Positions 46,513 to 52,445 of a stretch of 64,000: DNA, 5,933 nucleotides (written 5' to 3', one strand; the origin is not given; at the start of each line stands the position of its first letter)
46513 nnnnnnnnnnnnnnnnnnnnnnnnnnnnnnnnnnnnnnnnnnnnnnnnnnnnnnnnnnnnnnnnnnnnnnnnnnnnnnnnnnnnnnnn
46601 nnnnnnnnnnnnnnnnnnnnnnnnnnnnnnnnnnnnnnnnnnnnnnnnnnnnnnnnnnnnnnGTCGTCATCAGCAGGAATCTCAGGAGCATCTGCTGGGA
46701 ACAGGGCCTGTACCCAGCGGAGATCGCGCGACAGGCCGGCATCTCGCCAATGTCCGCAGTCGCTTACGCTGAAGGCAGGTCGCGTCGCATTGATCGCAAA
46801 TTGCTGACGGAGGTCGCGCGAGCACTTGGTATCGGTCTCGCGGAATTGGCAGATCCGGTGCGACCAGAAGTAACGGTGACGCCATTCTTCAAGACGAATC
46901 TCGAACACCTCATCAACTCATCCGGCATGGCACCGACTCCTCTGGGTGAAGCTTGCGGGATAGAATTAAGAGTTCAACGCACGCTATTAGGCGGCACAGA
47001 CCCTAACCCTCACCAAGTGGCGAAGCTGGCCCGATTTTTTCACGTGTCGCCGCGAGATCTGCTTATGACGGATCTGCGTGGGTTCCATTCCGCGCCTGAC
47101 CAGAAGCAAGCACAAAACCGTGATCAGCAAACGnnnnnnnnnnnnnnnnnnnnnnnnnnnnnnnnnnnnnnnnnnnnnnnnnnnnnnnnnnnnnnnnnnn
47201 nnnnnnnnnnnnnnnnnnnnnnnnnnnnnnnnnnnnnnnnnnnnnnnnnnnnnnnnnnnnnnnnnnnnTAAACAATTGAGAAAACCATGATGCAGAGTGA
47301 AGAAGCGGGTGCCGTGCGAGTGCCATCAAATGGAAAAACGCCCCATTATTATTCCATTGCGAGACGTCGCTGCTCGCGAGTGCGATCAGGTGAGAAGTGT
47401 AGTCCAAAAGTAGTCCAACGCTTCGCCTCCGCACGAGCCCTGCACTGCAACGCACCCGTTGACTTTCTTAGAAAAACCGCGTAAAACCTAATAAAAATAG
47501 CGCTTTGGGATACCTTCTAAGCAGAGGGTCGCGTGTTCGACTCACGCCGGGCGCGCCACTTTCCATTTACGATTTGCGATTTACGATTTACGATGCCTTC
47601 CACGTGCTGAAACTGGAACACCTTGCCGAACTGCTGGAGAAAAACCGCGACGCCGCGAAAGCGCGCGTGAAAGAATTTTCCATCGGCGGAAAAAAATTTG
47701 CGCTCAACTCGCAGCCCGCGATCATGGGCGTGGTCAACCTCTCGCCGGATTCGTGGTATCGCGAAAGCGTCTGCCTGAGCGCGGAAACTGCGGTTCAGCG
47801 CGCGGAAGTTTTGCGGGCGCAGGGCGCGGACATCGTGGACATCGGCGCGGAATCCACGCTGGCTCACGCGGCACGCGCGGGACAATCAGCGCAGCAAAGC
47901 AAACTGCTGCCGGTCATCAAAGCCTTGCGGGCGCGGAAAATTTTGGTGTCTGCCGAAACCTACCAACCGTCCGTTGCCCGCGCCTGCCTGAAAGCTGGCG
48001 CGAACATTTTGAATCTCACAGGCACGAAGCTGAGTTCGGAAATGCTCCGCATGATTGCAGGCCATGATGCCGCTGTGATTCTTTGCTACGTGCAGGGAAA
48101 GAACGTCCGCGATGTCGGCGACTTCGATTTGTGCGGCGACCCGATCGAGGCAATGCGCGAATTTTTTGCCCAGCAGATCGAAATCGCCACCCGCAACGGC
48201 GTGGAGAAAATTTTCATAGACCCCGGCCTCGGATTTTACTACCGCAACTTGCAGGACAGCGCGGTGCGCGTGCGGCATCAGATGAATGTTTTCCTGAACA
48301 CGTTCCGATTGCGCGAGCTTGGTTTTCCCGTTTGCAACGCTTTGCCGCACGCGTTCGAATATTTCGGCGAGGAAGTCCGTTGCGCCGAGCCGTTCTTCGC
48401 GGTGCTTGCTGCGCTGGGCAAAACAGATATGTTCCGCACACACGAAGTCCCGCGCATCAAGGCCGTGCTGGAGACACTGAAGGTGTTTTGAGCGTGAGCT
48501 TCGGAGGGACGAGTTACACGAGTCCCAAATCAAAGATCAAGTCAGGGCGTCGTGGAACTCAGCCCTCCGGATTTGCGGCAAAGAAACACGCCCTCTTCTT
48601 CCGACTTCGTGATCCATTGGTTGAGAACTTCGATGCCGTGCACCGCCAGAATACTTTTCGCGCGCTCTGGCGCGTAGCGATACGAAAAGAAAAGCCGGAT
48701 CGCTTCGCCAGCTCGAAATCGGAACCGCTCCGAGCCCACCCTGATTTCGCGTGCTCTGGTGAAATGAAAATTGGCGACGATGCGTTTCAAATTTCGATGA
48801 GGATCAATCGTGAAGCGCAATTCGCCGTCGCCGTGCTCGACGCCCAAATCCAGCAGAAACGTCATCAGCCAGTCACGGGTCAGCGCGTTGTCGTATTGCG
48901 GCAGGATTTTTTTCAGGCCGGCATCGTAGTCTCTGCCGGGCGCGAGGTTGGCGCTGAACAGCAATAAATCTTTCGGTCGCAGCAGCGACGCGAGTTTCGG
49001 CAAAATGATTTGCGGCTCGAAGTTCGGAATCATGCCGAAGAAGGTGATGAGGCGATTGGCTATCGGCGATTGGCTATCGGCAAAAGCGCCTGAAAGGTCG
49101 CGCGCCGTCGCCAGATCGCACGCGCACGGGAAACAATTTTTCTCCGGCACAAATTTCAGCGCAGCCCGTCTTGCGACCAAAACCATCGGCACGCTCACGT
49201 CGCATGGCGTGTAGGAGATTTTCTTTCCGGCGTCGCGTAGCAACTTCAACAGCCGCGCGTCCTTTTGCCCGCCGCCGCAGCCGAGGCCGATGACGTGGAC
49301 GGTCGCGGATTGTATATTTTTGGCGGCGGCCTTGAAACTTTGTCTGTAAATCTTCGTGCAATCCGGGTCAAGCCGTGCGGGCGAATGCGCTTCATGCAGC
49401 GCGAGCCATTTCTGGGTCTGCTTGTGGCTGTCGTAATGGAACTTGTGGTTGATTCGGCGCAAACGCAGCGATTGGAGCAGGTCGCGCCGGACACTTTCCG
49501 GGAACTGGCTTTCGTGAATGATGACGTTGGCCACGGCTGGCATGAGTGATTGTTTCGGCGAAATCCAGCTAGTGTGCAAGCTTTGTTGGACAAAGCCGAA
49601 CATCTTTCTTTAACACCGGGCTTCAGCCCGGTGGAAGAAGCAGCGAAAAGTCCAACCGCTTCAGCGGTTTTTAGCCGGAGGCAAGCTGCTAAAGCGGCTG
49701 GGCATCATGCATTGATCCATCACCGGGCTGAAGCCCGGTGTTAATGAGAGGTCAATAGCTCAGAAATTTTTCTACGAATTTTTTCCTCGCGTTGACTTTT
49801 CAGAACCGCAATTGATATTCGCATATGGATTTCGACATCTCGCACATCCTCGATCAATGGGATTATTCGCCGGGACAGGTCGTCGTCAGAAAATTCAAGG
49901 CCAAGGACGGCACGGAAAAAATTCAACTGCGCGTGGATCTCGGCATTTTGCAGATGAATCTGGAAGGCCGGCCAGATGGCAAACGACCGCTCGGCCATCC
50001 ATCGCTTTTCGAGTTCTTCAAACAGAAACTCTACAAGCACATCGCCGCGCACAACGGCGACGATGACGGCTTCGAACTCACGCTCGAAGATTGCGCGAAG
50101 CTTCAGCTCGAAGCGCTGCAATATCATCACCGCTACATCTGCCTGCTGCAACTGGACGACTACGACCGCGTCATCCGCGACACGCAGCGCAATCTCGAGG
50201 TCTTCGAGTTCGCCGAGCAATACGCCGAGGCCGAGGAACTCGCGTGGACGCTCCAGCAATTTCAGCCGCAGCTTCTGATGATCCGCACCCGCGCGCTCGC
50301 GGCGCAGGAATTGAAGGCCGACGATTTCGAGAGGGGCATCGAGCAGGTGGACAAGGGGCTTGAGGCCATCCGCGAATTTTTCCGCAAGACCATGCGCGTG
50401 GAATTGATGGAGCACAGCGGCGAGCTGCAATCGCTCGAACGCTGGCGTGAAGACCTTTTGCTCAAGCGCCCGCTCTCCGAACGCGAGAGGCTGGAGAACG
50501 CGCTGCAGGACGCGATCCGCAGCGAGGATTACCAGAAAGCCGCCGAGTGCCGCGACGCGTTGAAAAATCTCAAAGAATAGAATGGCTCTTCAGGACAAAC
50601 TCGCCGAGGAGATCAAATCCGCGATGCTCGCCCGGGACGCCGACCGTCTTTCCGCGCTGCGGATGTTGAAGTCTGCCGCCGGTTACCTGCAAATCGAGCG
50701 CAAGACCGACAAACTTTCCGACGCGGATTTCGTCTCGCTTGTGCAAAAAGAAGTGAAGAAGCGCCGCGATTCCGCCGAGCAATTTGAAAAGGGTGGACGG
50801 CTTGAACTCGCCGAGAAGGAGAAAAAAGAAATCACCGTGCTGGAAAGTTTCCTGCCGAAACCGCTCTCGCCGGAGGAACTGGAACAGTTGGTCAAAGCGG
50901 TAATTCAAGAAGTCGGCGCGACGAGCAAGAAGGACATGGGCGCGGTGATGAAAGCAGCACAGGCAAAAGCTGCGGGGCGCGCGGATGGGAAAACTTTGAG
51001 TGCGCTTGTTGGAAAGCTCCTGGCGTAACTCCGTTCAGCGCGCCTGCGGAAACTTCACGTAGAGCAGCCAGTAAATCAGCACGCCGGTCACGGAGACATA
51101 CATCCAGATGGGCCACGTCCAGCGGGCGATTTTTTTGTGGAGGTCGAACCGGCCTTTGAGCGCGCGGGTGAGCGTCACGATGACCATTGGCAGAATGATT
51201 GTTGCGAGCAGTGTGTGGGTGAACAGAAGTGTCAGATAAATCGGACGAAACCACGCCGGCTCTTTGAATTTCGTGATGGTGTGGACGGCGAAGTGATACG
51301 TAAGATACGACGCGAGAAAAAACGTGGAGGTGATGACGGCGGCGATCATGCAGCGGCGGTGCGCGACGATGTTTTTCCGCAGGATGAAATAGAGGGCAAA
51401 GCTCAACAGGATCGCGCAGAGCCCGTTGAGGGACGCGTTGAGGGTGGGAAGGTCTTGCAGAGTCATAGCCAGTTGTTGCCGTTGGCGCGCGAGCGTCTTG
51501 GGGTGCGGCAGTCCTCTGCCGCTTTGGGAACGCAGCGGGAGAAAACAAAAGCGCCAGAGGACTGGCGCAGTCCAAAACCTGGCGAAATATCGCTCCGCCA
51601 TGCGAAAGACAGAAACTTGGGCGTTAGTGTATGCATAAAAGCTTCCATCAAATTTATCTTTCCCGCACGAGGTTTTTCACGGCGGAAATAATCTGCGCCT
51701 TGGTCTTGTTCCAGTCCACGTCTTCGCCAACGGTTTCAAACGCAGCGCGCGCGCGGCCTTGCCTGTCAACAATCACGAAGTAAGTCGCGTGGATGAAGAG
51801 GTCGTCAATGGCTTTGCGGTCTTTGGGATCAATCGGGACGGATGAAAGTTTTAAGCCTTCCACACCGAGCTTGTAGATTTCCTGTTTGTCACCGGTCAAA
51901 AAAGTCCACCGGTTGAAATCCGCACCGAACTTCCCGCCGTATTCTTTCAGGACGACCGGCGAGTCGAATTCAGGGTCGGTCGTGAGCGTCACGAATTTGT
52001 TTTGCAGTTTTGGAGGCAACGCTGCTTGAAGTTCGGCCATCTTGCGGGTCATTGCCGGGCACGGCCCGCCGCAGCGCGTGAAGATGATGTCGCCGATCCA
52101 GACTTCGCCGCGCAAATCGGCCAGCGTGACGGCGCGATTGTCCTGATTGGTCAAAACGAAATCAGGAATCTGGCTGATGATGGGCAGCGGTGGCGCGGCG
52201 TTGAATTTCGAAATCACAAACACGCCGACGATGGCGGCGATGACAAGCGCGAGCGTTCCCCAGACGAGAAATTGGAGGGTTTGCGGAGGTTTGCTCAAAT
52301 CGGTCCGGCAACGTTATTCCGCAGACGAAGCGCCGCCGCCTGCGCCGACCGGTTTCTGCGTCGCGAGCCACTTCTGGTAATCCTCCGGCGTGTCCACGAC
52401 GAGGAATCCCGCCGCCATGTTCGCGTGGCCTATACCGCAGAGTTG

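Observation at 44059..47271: Tyrosine integrase fused to five tandem XRE-family HTH domains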

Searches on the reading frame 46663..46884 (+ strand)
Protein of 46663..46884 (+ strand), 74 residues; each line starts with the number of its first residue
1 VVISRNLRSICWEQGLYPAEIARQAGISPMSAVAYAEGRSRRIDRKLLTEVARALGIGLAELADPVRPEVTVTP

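Call 8: search_protein_families(library=pfam, proteins=[window:46663-46884:+], max_evalue=10)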
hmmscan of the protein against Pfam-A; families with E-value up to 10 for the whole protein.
seq(74 aa): 7 families
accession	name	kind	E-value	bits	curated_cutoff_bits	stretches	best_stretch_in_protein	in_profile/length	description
PF01381.28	HTH_3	-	0.00058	20.3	23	1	14-62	8-55/55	Helix-turn-helix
PF13443.12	HTH_26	-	0.0014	19.3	22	1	6-65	1-60/63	Cro/C1-type HTH DNA-binding domain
PF13560.12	HTH_31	-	0.0032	18.2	27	1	6-63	5-62/64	Helix-turn-helix domain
PF19720.4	DUF6214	-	0.041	14.4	26.6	1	21-54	112-144/155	Family of unknown function (DUF6214)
PF05099.18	TerB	-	0.049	14.4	24.4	1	22-62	73-113/118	Tellurite resistance protein TerB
PF13404.12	HTH_AsnC-type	-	0.082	13.2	27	0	42-64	3-25/42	AsnC-type helix-turn-helix domain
PF13412.12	HTH_24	-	0.1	12.6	21.9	1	8-29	10-31/48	Winged helix-turn-helix DNA-binding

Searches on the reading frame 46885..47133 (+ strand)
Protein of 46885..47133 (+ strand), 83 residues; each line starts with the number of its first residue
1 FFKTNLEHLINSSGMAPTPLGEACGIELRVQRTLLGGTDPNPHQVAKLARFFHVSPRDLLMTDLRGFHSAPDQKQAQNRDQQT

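Call 8: search_protein_families(library=pfam, proteins=[window:46885-47133:+], max_evalue=10)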
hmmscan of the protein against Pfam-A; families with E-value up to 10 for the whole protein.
seq(83 aa): 4 families
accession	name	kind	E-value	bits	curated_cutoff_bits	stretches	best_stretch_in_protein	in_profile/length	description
PF08667.16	BetR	-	0.03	14.8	21.6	1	29-68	38-78/148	BetR domain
PF18751.7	Ploopntkinase3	-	0.085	12.8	27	1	19-61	49-92/187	P-loop Nucleotide Kinase3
PF01381.28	HTH_3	-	0.1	13.1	23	1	35-59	31-55/55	Helix-turn-helix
PF13443.12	HTH_26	-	0.16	12.7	22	1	5-60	1-58/63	Cro/C1-type HTH DNA-binding domain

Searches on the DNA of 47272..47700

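Call 25: search_rna_families(source=window, start=47272, end=47700, threshold=evalue, max_evalue=10, show_alignments=2)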
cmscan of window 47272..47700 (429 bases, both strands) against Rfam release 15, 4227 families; matches with E-value up to 10: 0.
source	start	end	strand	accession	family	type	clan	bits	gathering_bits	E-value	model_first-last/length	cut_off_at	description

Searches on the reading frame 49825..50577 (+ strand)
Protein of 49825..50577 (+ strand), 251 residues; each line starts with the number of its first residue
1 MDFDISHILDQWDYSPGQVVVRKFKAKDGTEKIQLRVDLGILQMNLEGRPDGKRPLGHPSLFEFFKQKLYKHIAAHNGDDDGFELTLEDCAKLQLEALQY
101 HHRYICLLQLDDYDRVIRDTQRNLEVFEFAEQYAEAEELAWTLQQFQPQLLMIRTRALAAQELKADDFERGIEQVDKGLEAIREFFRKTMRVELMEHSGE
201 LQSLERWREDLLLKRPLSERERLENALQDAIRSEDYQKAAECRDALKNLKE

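Call 10: search_protein_families(library=pfam, proteins=[window:49825-50577:+], max_evalue=0.01)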
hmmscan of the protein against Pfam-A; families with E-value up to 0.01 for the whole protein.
window:49825-50577:+ (251 aa): 1 family
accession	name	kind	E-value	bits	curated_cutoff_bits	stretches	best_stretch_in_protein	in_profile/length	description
PF02151.25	UVR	-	1.5e-05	25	21.5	1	221-251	5-35/36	UvrB/uvrC motif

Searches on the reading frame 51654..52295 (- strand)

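Call 116: search_protein_families(library=pfam, proteins=[window:51654-52295:-], max_evalue=0.001)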
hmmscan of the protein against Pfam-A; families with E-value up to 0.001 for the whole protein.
window:51654-52295:- (213 aa): 2 families
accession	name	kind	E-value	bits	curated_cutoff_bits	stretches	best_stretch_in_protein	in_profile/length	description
PF02630.20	SCO1-SenC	-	5.7e-22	78.6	22.8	1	45-181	3-133/134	SCO1/SenC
PF00578.27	AhpC-TSA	-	0.00016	22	26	1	41-110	3-71/124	AhpC/TSA family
